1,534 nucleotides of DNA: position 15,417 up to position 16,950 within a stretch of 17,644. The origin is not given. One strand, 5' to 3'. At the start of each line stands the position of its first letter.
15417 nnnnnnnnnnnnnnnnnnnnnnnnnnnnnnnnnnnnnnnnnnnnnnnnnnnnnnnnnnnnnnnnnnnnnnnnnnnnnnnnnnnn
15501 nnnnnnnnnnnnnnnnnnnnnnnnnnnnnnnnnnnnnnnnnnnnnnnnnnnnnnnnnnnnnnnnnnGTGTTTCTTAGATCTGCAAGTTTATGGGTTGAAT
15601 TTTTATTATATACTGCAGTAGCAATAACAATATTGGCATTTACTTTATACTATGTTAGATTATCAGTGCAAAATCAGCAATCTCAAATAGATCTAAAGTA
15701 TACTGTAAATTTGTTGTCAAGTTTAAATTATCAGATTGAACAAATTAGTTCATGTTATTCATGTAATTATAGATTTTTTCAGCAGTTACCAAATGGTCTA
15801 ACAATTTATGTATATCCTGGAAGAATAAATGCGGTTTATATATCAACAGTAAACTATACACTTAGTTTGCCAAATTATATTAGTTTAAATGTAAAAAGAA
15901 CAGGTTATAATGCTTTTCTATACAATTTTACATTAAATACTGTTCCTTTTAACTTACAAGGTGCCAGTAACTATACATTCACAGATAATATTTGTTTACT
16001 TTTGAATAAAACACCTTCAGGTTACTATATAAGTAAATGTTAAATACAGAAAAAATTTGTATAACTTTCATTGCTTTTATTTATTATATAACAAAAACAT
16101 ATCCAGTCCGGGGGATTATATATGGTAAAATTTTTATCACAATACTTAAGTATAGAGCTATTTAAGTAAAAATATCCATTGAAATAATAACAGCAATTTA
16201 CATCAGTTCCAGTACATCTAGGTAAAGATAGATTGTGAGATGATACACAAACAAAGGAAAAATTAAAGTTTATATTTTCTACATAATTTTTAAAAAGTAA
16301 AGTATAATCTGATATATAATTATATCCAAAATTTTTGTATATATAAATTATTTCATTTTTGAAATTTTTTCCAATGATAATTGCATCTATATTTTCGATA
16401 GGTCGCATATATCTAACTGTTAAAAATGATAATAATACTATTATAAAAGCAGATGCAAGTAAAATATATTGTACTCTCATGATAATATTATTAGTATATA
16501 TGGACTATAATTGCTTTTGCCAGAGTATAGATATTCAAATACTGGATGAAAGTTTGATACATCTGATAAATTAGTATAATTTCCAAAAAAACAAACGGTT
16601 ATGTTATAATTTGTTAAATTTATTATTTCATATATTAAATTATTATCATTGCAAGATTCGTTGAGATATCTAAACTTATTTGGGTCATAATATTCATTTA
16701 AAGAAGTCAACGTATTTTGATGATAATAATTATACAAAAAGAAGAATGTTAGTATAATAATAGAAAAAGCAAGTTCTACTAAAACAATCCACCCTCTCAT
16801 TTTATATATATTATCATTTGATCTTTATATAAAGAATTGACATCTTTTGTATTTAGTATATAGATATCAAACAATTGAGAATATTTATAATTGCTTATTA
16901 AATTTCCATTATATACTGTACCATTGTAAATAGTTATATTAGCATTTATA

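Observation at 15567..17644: Four-gene cluster of Asn/Tyr/Cys-rich, sequon-dense, N-terminally anchored proteins: candidate uncharacterised surface or pilus-like module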

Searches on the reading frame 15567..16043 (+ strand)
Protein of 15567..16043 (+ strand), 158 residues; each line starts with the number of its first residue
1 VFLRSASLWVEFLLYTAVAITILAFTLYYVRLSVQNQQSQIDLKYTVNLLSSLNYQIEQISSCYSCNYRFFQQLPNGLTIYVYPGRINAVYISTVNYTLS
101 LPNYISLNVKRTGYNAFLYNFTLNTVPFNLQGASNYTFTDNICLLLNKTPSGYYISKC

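Call 6: search_protein_families(library=pfam, proteins=[window:15567-16043:+], max_evalue=1)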
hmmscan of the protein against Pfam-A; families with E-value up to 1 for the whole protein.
window:15567-16043:+ (158 aa): 0 families

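Call 51: search_solved_structures(query=A4, max_evalue=10)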
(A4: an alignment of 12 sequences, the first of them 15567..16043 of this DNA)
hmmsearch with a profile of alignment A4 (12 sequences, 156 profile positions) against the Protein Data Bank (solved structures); distinct sequences matched with E-value up to 10: 5.
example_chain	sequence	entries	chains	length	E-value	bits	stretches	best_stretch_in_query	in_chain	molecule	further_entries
5iy2_A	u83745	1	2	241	0.64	13.2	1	67-135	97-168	Beta-lactamase OXA-143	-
6nz8_A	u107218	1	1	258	0.71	13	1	67-134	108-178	Beta-lactamase OXA-231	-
9q8o_B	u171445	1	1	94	0.89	12.7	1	21-87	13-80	Protein SGT1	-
5dot_A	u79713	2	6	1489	1.5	12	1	35-91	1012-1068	Carbamoyl-phosphate synthase [ammonia], mitochondrial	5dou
6uel_A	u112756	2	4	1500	1.5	12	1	35-91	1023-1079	Carbamoyl-phosphate synthase [ammonia], mitochondrial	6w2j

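Call 74: predict_structure(alignment_id=A7)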
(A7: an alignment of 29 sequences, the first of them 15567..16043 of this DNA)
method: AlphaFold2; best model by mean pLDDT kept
length: 158 residues; sequences in the alignment: 29
mean_pLDDT: 88.5   pTM: 0.74
mean pLDDT of the five models: 88.5, 88.2, 40.7, 39.2, 34.9
residues with pLDDT >= 90: 88; 70-90: 63; 50-70: 5; < 50: 2
segments of 3 or more residues with pLDDT < 50: none
pLDDT, mean of each block of 10 residues (from residue 1): 62 87 87 83 93 93 91 92 95 87 92 86 93 91 94 92
secondary structure, 60 per line:
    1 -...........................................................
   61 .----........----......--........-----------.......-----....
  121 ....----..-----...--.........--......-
elements in order: H2-61 E66-73 E78-83 E86-93 E105-111 E117-124 E136-138 E141-149 E152-157

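Call 76: fold_search(model_id=the predicted structure, library=pdb)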
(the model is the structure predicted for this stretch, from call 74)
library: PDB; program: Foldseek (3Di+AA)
matches with E <= 10: 546; with E <= 0.001: 0
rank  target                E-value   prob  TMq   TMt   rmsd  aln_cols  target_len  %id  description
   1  5chi_A                3.9e-02  0.41  0.16  0.12  11.5        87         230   10  Crystal structure of PF2046 in complex with ssDNA (released 2016-08-10)
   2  7jil_F                9.8e-02  0.33  0.17  0.16  10.9        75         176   12  70S ribosome Flavobacterium johnsoniae (released 2020-12-02)
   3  5chi_B                1.2e-01  0.25  0.16  0.12  11.5        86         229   10  Crystal structure of PF2046 in complex with ssDNA (released 2016-08-10)
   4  4you_A                1.2e-01  0.25  0.17  0.13  10.7        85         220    8  Crystal structure of a trimeric exonuclease PhoExo I from Pyrococcus horikoshii OT3 at 2.20A resolution. (released 2015-07-15)
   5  1wwb                  1.2e-01  0.16  0.15  0.22  16.4       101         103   14  LIGAND BINDING DOMAIN OF HUMAN TRKB RECEPTOR (released 1999-07-07)
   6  5ivx_A                1.5e-01  0.14  0.17  0.11  16.3        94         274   12  Crystal Structure of B4.2.3 T-Cell Receptor and H2-Dd P18-I10 Complex (released 2017-03-29)
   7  4yot_A                1.9e-01  0.23  0.17  0.12  11.6        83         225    7  Crystal structure of a trimeric exonuclease PhoExo I from Pyrococcus horikoshii OT3 at 2.15A resolution (released 2015-07-15)
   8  2bol_A                2.1e-01  0.20  0.20  0.12  13.0       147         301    8  CRYSTAL STRUCTURE AND ASSEMBLY OF TSP36, A METAZOAN SMALL HEAT SHOCK PROTEIN (released 2005-09-23)
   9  4ono_A                2.1e-01  0.14  0.19  0.10  16.8       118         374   12  CD1c in complex with PM (phosphomycoketide) (released 2014-10-08)
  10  1www_X                2.3e-01  0.08  0.15  0.20  16.9       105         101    8  NGF IN COMPLEX WITH DOMAIN 5 OF THE TRKA RECEPTOR (released 1999-09-15)
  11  3oq3_B                3.1e-01  0.12  0.19  0.11  15.6       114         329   10  Structural Basis of Type-I Interferon Sequestration by a Poxvirus Decoy Receptor (released 2011-05-18)
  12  6v3p_C                3.4e-01  0.09  0.17  0.25  16.3       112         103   14  The BIgI domain of beta protein from S. agalactiae bound to CEACAM1 (released 2020-12-02)
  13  4q9b_A                3.6e-01  0.21  0.21  0.32  14.7       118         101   10  IgNAR antibody domain C2 (released 2014-07-02)
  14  3duh_B                4.1e-01  0.15  0.21  0.13  15.6        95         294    9  Structure of Interleukin-23 (released 2008-08-19)
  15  3wo3_B                4.3e-01  0.06  0.14  0.09  16.7       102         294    9  Crystal structure of IL-18 in complex with IL-18 receptor alpha (released 2014-12-17)
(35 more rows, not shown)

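Call 93: search_protein_families(library=pfam, alignment_id=A7, max_evalue=10)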
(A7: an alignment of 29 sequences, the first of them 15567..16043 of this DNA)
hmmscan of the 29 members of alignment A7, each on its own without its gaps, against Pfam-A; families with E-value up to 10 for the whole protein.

A. member 1, window:15567-16043:+ (158 aa): 0 families

B. families by the number of members that match (of 29 scanned): 3 families
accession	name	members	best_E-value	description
PF23757.1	TPR_HPS5_insect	10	0.0062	Insect HPS5 TPR domain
PF18767.7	AID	7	0.089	Activation induced deaminase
PF22910.1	EDR4-like_1st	1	3.3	Enhanced disease resistance 4-like, N-terminal domain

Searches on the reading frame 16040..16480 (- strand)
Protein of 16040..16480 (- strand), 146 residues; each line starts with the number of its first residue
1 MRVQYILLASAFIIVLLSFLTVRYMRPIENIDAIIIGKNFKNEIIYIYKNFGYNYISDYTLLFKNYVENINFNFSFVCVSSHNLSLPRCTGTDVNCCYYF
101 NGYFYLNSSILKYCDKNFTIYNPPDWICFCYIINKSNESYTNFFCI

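Call 6: search_protein_families(library=pfam, proteins=[window:16040-16480:-], max_evalue=1)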
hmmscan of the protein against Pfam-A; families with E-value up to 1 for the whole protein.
window:16040-16480:- (146 aa): 0 families

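Call 8: find_encoding_contigs(protein=window:16040-16480:-, flank=10000, max_places=6)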
Protein window:16040-16480:- (146 aa): no gene with exactly this product is on record in the collection.

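Call 53: search_solved_structures(query=A3, max_evalue=10)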
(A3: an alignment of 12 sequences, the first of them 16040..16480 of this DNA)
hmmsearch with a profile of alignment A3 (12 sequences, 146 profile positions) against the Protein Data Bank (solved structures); distinct sequences matched with E-value up to 10: 0.

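Call 95: search_protein_families(library=pfam, alignment_id=A3, max_evalue=10)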
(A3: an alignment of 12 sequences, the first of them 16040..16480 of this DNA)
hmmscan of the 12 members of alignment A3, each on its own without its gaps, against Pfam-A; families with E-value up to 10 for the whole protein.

A. member 1, window:16040-16480:- (146 aa): 0 families

B. families by the number of members that match (of 12 scanned): 3 families
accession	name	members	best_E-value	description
PF23616.1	Ig_GEX2_N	4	0.01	GEX2 N-terminal Ig-like domain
PF11606.14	AlcCBM31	2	0.059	Family 31 carbohydrate binding protein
PF13179.11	DUF4006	1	0.15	Family of unknown function (DUF4006)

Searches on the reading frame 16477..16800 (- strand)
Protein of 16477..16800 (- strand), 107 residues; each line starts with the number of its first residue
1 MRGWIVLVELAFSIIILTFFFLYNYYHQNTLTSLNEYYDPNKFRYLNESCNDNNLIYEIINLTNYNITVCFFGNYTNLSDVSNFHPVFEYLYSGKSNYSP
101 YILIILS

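Call 5: find_encoding_contigs(protein=window:16477-16800:-, flank=10000, max_places=6)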
Protein window:16477-16800:- (107 aa): no gene with exactly this product is on record in the collection.

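Call 6: search_protein_families(library=pfam, proteins=[window:16477-16800:-], max_evalue=1)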
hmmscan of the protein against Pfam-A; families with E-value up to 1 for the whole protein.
window:16477-16800:- (107 aa): 2 families
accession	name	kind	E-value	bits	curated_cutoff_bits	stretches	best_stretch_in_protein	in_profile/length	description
PF12819.13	Malectin_like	-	0.007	16.1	24.5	1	15-75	73-134/331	Malectin-like domain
PF19898.4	DUF6371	-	0.063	13.5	27.7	1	36-75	52-91/150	Domain of unknown function (DUF6371)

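Call 52: search_solved_structures(query=A5, max_evalue=10)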
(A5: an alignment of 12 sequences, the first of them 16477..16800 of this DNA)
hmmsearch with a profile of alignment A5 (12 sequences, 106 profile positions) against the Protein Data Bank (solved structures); distinct sequences matched with E-value up to 10: 82 (the best 60 are shown).
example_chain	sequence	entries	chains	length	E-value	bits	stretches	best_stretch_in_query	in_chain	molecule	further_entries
6suz_A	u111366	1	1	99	0.1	16.1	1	26-90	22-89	Major prion protein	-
1i4m_A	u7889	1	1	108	0.13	15.8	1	26-90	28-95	MAJOR PRION PROTEIN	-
3hak_A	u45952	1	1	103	0.16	15.5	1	26-90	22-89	Major prion protein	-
2l1k_A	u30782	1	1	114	0.17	15.4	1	28-91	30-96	Major prion protein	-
2l1d_A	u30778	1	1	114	0.17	15.4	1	28-92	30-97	Major prion protein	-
1hjm_A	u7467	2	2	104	0.22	15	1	26-90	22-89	MAJOR PRION PROTEIN PRECURSOR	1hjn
2l40_A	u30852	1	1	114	0.23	15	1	28-92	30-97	Major prion protein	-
3hes_A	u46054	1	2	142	0.24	14.9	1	27-90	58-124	Major prion protein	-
6sv2_A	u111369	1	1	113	0.25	14.9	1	25-90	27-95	Major prion protein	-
1e1u_A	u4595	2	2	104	0.25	14.9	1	26-90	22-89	PRION PROTEIN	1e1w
1tqb_A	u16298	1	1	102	0.26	14.8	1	25-90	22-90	prion protein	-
3her_A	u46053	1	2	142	0.26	14.8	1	27-90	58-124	Major prion protein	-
4dgi_A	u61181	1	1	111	0.26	14.8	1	26-90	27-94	Major prion protein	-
3o79_A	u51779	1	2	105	0.27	14.8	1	25-90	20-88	Rabbit PrP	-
1qm2_A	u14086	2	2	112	0.27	14.8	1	26-90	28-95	PRION PROTEIN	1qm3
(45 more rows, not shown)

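Call 94: search_protein_families(library=pfam, alignment_id=A5, max_evalue=10)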
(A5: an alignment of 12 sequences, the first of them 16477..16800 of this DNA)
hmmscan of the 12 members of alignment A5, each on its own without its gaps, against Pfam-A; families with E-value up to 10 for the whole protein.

A. member 1, window:16477-16800:- (107 aa): 2 families
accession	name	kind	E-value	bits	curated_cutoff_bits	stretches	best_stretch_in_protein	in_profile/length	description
PF12819.13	Malectin_like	-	0.007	16.1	24.5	1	15-75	73-134/331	Malectin-like domain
PF19898.4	DUF6371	-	0.063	13.5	27.7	1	36-75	52-91/150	Domain of unknown function (DUF6371)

B. families by the number of members that match (of 12 scanned): 7 families
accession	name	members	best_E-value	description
PF25221.1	5TMH_Lnb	2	0.13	Lnb transmembrane domain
PF12819.13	Malectin_like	1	0.007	Malectin-like domain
PF19898.4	DUF6371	1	0.063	Domain of unknown function (DUF6371)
PF08274.17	Zn_Ribbon_YjdM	1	0.16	PhnA Zinc-Ribbon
PF25500.1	DUF7913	1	0.27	Domain of unknown function (DUF7913)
PF00560.39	LRR_1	1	2.4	Leucine Rich Repeat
PF13516.12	LRR_6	1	4.3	Leucine Rich repeat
